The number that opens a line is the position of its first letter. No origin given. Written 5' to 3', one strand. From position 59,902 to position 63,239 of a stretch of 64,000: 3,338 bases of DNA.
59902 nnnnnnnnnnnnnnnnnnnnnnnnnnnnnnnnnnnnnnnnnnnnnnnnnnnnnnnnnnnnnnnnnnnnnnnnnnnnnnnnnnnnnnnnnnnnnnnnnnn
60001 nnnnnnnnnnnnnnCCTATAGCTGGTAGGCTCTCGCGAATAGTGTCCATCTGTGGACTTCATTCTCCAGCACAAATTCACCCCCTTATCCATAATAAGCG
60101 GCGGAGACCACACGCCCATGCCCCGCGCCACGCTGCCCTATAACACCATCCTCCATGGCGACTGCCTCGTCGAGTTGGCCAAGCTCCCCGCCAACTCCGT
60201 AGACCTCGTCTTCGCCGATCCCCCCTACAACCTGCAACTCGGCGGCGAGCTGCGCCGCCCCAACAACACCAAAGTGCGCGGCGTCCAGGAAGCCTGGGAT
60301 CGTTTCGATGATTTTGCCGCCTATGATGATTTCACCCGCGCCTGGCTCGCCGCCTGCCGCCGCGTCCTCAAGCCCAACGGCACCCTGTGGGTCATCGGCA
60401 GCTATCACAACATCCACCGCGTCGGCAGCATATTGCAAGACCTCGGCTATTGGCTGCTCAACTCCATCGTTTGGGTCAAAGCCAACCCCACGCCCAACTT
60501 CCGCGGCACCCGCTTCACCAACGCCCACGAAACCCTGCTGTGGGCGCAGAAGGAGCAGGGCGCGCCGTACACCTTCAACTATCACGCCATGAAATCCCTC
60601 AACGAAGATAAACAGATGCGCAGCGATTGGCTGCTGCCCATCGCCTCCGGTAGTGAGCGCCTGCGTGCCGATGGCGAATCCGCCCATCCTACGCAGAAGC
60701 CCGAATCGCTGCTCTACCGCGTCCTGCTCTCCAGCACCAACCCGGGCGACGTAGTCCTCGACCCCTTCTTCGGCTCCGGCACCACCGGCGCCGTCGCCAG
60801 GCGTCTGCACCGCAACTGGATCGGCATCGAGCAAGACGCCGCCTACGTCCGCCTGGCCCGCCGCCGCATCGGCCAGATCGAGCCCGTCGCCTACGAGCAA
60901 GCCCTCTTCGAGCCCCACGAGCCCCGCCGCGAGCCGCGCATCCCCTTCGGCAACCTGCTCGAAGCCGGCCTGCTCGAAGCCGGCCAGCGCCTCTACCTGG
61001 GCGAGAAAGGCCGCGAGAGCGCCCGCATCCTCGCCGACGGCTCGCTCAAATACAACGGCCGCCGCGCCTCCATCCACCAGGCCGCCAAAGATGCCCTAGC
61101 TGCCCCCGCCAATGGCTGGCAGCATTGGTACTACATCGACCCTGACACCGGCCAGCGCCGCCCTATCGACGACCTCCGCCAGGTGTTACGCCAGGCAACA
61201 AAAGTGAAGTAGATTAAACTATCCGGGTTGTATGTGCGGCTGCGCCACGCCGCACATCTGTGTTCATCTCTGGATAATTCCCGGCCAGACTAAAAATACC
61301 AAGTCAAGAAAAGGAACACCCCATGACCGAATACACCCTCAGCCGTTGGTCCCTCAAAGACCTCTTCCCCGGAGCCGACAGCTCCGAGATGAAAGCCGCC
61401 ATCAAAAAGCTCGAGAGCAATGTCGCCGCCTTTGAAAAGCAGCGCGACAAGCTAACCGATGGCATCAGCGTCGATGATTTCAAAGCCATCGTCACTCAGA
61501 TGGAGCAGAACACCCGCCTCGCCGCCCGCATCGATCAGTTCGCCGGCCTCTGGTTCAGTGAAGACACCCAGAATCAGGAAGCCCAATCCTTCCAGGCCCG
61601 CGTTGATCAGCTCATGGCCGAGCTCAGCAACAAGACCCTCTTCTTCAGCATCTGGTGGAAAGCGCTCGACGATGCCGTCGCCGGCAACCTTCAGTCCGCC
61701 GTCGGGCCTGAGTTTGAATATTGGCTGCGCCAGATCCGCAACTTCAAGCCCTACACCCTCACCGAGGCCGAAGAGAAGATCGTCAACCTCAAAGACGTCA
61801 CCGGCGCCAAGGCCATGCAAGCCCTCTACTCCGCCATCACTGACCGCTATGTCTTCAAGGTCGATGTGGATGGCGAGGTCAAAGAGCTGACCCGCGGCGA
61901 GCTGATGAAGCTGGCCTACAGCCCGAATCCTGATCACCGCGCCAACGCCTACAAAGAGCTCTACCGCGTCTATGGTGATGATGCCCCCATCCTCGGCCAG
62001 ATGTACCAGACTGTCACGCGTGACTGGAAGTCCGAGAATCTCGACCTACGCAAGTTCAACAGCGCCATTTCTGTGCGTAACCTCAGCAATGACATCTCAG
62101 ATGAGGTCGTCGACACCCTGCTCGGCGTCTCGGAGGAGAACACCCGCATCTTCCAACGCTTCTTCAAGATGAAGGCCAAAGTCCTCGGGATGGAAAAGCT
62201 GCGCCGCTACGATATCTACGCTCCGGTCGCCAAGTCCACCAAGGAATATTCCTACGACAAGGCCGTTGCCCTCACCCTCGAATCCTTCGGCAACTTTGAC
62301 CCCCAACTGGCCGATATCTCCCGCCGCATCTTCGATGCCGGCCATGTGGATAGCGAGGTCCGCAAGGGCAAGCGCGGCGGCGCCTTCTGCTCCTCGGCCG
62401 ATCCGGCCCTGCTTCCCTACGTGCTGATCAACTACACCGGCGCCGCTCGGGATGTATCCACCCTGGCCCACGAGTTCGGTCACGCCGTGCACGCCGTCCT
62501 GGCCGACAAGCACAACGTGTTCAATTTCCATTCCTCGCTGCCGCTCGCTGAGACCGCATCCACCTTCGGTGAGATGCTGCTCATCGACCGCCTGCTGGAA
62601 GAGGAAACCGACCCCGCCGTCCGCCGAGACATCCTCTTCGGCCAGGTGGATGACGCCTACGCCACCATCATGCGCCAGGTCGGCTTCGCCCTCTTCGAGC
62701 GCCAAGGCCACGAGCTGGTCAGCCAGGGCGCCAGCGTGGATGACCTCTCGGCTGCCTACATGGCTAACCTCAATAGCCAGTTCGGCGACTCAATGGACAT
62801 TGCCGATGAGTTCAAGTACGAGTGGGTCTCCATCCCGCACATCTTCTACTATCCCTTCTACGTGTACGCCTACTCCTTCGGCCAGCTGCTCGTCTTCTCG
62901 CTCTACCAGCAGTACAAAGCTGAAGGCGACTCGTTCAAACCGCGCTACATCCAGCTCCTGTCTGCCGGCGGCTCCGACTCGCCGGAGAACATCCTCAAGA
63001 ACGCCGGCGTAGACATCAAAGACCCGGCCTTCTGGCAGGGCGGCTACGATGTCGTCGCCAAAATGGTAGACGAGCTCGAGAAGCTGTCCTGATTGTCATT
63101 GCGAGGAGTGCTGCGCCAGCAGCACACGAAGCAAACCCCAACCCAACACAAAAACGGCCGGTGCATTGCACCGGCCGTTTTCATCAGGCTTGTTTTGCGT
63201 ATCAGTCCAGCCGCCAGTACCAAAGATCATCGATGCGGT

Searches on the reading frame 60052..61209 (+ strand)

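Call 3: search_protein_families(library=pfam, proteins=[window:60052-61209:+], max_evalue=0.01)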
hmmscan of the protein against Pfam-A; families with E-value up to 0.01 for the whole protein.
window:60052-61209:+ (386 aa): 5 families
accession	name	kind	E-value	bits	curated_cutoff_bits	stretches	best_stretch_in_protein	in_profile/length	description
PF01555.25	N6_N4_Mtase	-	7.2e-65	219.5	26.7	1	50-270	1-220/221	DNA methylase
PF18755.6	RAMA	-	1.4e-15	57.6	35.2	1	289-383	11-105/107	Restriction Enzyme Adenine Methylase Associated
PF03602.21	Cons_hypoth95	-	0.0021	18.2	24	0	37-62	99-126/182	Conserved hypothetical protein 95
PF01170.24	UPF0020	-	0.0027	17.9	22.3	0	224-245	21-42/197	RMKL-like, methyltransferase domain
PF08241.18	Methyltransf_11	-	0.0054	17.8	21.2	0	97-113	78-94/95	Methyltransferase domain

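Call 4: search_protein_families(library=padloc, proteins=[window:60052-61209:+], max_evalue=0.01)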
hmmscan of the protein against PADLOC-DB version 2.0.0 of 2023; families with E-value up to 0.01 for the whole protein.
window:60052-61209:+ (386 aa): 70 families (the best 25 are shown)
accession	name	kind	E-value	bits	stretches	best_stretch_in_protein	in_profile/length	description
PDLC03216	MTase_II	-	6.4e-159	526.8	1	25-383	6-362/364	Type II methyltransferase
PDLC03738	oMTase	-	8.8e-154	509.8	1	25-383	15-372/376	orphan methyltransferase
PDLC03371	MTase_II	-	5.5e-80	266.6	1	31-277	11-256/260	Type II methyltransferase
PDLC03299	MTase_II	-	8.2e-47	158.1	2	204-277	188-261/296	Type II methyltransferase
PDLC03302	MTase_II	-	1.5e-45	154.1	1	30-273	4-260/626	Type II methyltransferase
PDLC03387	MTase_II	-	3.7e-37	126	2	122-275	129-278/289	Type II methyltransferase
PDLC03279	MTase_II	-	2.2e-30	103.5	1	49-273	377-584/587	Type II methyltransferase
PDLC03353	MTase_II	-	8e-30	102.2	1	26-274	5-251/260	Type II methyltransferase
PDLC03300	MTase_II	-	2.3e-29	100.4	1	31-276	12-279/302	Type II methyltransferase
PDLC03339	MTase_II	-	2e-28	97.3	2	209-285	207-281/399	Type II methyltransferase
PDLC03230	MTase_II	-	2.1e-28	97.7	2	207-271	216-280/360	Type II methyltransferase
PDLC03320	MTase_II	-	6.2e-28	95.8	1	31-280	33-281/289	Type II methyltransferase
PDLC03265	MTase_II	-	1.7e-24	84.9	2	33-152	27-132/333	Type II methyltransferase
PDLC03308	MTase_II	-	3.5e-23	80.3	1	36-274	175-396/419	Type II methyltransferase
PDLC03238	MTase_II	-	1.1e-22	78.7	2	21-177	114-253/428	Type II methyltransferase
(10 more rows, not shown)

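Call 5: search_protein_families(library=ncbifam, proteins=[window:60052-61209:+], max_evalue=0.01)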
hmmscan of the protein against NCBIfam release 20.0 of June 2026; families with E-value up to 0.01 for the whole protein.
window:60052-61209:+ (386 aa): 4 families
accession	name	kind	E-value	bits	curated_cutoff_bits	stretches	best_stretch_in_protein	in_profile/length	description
NF050803.1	DnaMtaseCcrMCaul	equivalog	2.8e-159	529.7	830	1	29-378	2-349/350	adenine-specific DNA-methyltransferase CcrM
NF008572.0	PRK11524.1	equivalog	2.5e-41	141.7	292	2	203-277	186-260/294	adenine-specific DNA-methyltransferase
NF010253.0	PRK13699.1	subfamily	3.2e-17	63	244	2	207-278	139-210/226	DNA methyltransferase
NF043040.1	corrin_prot_MT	hypoth_equivalog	0.0032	16.9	180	0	94-145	127-178/216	corrinoid protein-associated methyltransferase CpaM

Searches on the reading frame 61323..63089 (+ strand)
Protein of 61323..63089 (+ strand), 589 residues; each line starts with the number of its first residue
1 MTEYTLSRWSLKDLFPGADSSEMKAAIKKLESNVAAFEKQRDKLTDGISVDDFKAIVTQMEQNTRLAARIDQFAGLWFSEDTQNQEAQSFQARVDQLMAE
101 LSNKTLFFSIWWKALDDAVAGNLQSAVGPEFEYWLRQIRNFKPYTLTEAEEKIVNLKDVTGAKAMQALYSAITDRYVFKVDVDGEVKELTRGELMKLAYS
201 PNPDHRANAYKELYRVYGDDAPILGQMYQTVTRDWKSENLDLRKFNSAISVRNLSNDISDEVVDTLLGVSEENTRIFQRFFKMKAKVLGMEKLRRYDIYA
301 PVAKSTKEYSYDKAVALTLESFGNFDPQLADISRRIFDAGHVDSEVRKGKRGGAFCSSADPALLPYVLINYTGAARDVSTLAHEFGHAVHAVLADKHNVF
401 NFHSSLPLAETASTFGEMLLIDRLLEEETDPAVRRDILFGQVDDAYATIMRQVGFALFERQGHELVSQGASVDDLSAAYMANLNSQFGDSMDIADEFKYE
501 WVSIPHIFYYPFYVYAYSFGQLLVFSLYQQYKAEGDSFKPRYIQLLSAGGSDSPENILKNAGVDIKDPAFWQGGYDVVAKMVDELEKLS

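Call 3: search_protein_families(library=pfam, proteins=[window:61323-63089:+], max_evalue=0.01)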
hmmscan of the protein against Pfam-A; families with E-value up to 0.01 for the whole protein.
window:61323-63089:+ (589 aa): 3 families
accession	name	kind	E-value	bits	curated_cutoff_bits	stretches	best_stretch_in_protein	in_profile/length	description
PF01432.26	Peptidase_M3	-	1e-47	164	27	1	197-572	2-452/457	Peptidase family M3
PF08439.15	Peptidase_M3_N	-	2.2e-07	31.4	25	1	130-173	22-65/70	Oligopeptidase F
PF05397.17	Med15_fungi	-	0.0096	16.5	25.2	0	22-79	2-57/112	Mediator complex subunit 15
